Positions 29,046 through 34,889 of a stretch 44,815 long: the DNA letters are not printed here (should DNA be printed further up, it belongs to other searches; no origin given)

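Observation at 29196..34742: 1848-aa membrane-anchored coiled-coil giant with ~69-residue periodicity and a C-terminal HTH-like module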

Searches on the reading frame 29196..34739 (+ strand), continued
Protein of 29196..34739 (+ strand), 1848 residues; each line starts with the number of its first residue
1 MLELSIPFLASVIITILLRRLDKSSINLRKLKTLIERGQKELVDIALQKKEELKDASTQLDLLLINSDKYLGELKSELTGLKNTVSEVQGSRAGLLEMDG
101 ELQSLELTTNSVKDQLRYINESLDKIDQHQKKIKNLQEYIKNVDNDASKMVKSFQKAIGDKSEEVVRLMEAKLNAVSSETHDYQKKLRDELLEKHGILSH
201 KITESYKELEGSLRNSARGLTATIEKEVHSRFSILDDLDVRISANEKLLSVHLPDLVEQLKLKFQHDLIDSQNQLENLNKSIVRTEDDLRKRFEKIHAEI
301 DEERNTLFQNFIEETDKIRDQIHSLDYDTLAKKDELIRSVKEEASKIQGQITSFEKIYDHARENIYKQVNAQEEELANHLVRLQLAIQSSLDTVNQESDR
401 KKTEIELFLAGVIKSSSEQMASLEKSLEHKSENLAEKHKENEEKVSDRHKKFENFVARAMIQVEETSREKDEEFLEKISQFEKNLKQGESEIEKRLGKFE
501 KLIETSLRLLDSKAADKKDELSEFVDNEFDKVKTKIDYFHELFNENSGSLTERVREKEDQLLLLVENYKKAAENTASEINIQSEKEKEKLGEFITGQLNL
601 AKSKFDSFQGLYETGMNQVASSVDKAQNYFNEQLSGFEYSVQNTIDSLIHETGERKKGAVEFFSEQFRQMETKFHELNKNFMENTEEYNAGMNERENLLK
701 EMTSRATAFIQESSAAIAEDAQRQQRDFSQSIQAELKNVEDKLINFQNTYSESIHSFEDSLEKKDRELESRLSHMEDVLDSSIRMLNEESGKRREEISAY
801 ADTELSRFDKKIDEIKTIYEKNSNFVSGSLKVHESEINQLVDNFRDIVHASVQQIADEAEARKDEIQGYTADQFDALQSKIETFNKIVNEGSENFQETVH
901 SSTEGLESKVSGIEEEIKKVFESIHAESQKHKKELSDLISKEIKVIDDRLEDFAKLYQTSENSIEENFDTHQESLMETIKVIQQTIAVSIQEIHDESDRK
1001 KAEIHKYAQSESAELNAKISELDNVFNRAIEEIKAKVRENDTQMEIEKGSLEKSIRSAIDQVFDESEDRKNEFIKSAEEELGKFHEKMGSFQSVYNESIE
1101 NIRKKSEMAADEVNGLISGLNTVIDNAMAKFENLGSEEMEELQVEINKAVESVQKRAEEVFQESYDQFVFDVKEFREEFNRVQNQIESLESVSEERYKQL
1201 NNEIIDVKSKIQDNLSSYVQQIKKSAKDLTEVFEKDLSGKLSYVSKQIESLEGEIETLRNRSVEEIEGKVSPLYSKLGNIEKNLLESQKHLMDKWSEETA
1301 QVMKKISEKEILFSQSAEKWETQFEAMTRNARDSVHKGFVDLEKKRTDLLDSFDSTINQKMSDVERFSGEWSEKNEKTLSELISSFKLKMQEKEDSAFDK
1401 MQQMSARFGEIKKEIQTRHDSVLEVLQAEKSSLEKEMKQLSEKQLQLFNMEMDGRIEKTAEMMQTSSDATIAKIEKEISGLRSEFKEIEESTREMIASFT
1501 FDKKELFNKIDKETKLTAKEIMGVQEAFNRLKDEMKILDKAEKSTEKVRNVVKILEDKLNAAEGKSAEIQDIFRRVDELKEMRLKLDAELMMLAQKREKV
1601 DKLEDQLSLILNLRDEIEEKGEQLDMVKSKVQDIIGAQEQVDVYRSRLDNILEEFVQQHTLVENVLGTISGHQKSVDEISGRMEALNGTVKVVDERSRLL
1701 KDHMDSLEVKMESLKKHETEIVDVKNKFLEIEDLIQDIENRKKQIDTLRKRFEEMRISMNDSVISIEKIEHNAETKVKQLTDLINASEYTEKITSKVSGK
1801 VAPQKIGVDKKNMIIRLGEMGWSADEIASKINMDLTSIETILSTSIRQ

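Call 57: list_cluster_members(proteins=[P0056, P0057, P0062, P0069, P0114, P0094, P0176, P0050, P0080, P0145])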
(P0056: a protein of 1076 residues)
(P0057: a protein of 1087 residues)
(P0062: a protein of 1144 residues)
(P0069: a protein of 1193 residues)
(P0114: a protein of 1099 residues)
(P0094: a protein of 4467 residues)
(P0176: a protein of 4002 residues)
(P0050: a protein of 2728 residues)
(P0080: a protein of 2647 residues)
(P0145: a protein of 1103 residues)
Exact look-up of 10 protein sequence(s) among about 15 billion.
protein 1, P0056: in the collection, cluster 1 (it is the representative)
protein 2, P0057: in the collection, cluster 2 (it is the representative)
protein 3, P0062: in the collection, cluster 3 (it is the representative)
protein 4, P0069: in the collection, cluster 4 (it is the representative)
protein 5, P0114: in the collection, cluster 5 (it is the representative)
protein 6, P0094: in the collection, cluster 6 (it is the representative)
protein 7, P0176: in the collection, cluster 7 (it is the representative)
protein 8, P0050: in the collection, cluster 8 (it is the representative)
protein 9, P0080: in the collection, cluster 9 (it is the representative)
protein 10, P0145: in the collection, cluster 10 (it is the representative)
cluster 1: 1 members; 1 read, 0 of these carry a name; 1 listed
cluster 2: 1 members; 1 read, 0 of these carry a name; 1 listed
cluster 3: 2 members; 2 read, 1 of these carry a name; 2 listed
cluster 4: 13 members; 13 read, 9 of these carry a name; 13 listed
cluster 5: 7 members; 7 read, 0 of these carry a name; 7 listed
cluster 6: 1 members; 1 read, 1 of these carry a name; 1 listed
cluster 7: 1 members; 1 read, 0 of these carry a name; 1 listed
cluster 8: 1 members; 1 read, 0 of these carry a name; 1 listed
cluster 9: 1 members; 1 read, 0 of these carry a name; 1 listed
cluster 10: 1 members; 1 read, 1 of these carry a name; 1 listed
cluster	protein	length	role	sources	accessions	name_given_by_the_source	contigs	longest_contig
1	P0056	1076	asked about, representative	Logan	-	-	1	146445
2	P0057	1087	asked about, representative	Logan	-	-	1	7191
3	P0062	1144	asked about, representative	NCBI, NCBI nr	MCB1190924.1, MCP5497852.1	MAG: hypothetical protein H7A23_25135 [Leptospiraceae bacterium] | hypothetical protein [Leptospiraceae bacterium]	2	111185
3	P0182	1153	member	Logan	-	-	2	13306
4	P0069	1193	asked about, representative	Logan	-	-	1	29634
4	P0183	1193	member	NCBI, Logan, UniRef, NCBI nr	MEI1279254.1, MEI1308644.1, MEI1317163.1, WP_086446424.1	chromosome segregation protein SMC [Leptospira venezuelensis] | SpiroCoCo family coiled-coil protein n=2 Tax=Leptospira venezuelensis TaxID=1958811 ...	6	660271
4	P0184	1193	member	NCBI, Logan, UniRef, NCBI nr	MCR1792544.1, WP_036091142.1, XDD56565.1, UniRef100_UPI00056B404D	chromosome segregation protein SMC [Leptospira sp. WS58.C1] | SpiroCoCo family coiled-coil protein n=1 Tax=Leptospira TaxID=171 RepID=UPI00056B404D | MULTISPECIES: hypothetical protein [unclassified Leptospira]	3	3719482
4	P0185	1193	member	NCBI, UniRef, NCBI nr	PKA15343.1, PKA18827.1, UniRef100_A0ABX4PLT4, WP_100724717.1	chromosome segregation protein SMC [Leptospira haakeii] | Chromosome segregation protein SMC n=2 Tax=Leptospira haakeii TaxID=2023198 ...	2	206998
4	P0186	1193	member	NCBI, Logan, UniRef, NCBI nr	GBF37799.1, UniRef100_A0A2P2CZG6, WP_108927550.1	hypothetical protein LPTSP1_07850 [Leptospira johnsonii] | Chromosome segregation protein SMC n=2 Tax=Leptospira johnsonii TaxID=1917820 ... | chromosome segregation protein SMC [Leptospira johnsonii]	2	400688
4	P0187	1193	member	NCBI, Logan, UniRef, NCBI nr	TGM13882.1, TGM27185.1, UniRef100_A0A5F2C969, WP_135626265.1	chromosome segregation protein SMC [Leptospira selangorensis] | Chromosome segregation protein SMC n=2 Tax=Leptospira selangorensis TaxID=2484982 ...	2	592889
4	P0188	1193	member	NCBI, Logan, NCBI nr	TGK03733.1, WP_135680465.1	chromosome segregation protein SMC [Leptospira selangorensis]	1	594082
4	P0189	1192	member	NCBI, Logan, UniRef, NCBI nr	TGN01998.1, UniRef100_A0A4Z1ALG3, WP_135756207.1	chromosome segregation protein SMC [Leptospira dzoumogneensis] | Chromosome segregation protein SMC n=2 Tax=Leptospira dzoumogneensis TaxID=2484904 ...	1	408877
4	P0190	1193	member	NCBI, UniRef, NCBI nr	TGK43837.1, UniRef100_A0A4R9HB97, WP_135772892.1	chromosome segregation protein SMC [Leptospira andrefontaineae] | Chromosome segregation protein SMC n=1 Tax=Leptospira andrefontaineae TaxID=2484976 ...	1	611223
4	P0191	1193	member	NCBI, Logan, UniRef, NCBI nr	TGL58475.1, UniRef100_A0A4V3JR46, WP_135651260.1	chromosome segregation protein SMC [Leptospira sarikeiensis] | Chromosome segregation protein SMC n=2 Tax=Leptospira sarikeiensis TaxID=2484943 ...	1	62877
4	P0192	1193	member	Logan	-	-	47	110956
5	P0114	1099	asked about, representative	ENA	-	-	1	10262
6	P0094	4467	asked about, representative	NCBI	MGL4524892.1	MAG: SpiroCoCo family coiled-coil protein [Spirochaetia bacterium]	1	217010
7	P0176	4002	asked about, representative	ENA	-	-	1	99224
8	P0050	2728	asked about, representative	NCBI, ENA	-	-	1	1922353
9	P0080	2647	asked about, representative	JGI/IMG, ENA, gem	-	-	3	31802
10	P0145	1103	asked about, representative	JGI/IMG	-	chromosome segregation ATPase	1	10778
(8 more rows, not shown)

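Call 59: list_cluster_members(proteins=[P0058, P0071, P0077, P0079, P0125, P0146, P0089, P0135, P0133, P0070])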
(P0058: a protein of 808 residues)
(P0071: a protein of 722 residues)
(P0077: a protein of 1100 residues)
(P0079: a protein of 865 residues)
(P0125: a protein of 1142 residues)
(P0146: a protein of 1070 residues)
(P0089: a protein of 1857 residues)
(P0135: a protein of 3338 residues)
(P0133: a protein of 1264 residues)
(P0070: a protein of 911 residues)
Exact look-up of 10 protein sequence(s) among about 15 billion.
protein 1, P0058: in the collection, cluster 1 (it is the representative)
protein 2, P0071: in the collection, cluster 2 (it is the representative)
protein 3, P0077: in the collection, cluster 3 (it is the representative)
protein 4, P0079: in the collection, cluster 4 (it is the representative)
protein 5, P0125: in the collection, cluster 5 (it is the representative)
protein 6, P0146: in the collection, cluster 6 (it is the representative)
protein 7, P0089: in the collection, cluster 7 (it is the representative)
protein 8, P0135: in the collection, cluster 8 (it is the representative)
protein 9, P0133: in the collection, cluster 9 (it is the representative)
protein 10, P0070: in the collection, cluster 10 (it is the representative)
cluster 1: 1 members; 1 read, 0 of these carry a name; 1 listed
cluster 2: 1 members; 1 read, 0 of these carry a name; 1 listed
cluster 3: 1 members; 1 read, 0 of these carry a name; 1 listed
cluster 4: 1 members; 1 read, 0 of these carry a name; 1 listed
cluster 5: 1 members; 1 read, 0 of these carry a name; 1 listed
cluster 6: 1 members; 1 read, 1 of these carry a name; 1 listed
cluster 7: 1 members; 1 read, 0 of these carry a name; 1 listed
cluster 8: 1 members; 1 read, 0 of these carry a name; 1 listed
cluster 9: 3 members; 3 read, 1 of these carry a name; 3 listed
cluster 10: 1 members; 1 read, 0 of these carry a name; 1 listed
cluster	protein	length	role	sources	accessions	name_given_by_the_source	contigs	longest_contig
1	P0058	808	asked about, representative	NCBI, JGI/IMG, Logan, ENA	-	-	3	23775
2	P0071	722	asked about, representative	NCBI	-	-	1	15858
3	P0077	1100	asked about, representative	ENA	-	-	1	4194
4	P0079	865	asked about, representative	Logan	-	-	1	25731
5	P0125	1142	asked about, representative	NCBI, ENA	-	-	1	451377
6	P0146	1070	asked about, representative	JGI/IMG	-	chromosome segregation ATPase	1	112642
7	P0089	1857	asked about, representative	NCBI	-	-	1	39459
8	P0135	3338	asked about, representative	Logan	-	-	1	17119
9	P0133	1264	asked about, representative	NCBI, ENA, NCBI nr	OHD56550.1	MAG: hypothetical protein A2014_04465 [Spirochaetes bacterium GWF1_49_6]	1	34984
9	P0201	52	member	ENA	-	-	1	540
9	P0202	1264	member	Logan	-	-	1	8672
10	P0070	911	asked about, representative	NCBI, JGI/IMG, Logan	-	-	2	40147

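Call 61: find_related_loci(query=A5, collection=genome_contigs, flank=6000)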
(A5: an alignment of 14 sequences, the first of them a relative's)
Query A5 (1142 aa) in genome_contigs; peptide patterns used: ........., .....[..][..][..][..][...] (x = any residue, [..] = any of these).
493 stretches matched a pattern; 447 encode a relative of the query (tblastn E <= 1e-3); the best 80 are kept; 80 distinct loci.
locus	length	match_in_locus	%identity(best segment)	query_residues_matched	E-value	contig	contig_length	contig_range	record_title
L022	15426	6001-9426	100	1-1142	0e+0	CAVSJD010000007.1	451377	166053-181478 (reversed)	MAG: uncultured Spirochaetota bacterium isolate MFD01721.bin.2.19 genome assembly, contig: contig_39717, whole genome sh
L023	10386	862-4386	40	1-1142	0e+0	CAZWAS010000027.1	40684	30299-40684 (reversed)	MAG TPA_asm: uncultured Spirochaetales bacterium isolate binchicken_co135_55 genome assembly, contig: NODE_1952_length_4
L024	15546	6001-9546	40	8-1142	0e+0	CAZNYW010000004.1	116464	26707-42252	MAG TPA_asm: uncultured Spirochaetales bacterium isolate binchicken_co150_687 genome assembly, contig: NODE_199_length_1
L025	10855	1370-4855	38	7-1139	0e+0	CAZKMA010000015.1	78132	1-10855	MAG TPA_asm: uncultured Spirochaetales bacterium isolate binchicken_co224_265 genome assembly, contig: NODE_165_length_7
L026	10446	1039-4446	39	19-1142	0e+0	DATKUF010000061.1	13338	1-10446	MAG TPA_asm: Spirochaetia bacterium isolate SMAG_U14100 k141_1149880, whole genome shotgun sequence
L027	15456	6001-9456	38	18-1139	0e+0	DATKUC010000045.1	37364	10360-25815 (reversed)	MAG TPA_asm: Spirochaetia bacterium isolate SMAG_U14097 k141_1287298, whole genome shotgun sequence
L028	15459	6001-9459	36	19-1142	0e+0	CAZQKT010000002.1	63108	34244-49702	MAG TPA_asm: uncultured Spirochaetales bacterium isolate binchicken_co8_381 genome assembly, contig: NODE_322_length_631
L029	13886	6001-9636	35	1-1142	0e+0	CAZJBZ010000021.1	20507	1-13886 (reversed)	MAG TPA_asm: uncultured Spirochaetales bacterium isolate SRP141376_co4_201 genome assembly, contig: NODE_4575_length_205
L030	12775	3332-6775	39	1-1139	0e+0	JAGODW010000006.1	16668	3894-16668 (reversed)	MAG: Spirochaetales bacterium isolate Go_SlDig_bin_479 Go_SlDig_9990_length_16668_cov_4.980291, whole genome shotgun seq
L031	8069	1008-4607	37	3-1142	0e+0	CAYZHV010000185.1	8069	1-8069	MAG TPA_asm: uncultured Spirochaetaceae bacterium isolate SRP332253_co1_227 genome assembly, contig: NODE_14827_length_8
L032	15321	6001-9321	39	21-1142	0e+0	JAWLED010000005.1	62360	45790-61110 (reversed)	MAG: Spirochaetia bacterium isolate 20BLK6-1.bin.42 NODE_294_length_62360_cov_20.347617, whole genome shotgun sequence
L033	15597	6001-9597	38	3-1142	0e+0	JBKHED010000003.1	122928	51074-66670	MAG: Spirochaetaceae bacterium isolate D1M04_9 NODE_6_length_122928_cov_11.329836, whole genome shotgun sequence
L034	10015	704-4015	38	1-1142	0e+0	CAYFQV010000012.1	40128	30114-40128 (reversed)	MAG TPA_asm: uncultured Spirochaetaceae bacterium isolate ERP107533_co1_106 genome assembly, contig: NODE_367_length_401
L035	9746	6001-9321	39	21-1142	0e+0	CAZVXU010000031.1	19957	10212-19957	MAG TPA_asm: uncultured Spirochaetaceae bacterium isolate binchicken_co8_286 genome assembly, contig: NODE_4392_length_1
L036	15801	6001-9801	36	1-1142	0e+0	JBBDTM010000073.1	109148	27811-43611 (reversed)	MAG: Alkalispirochaeta sp. isolate LejiaC_59_14 Lejia_C_385_length_109148_cov_8, whole genome shotgun sequence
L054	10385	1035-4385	36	21-1141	0e+0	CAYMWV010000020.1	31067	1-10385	MAG TPA_asm: uncultured Sediminispirochaeta sp. isolate binchicken_co8_328 genome assembly, contig: NODE_1867_length_310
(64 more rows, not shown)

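Call 64: find_encoding_contigs(protein=P0071, flank=6000, max_places=3)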
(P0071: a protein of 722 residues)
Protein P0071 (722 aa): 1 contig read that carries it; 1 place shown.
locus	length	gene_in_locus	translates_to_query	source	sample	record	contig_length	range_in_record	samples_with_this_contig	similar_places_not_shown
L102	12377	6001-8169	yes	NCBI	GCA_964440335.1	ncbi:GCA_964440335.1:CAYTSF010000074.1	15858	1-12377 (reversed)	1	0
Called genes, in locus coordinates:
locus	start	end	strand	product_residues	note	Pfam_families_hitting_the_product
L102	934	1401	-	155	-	-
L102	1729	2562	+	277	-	PF02518:HATPase_c, PF00072:Response_reg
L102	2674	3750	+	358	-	-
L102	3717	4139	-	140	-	PF10990:DUF2809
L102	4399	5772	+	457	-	PF01554:MatE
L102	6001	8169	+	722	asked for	PF04513:Baculo_PEP_C (faint)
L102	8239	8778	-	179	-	-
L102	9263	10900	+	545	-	PF06347:SH3_4 (faint), PF08239:SH3_3, PF01551:Peptidase_M23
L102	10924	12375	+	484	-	?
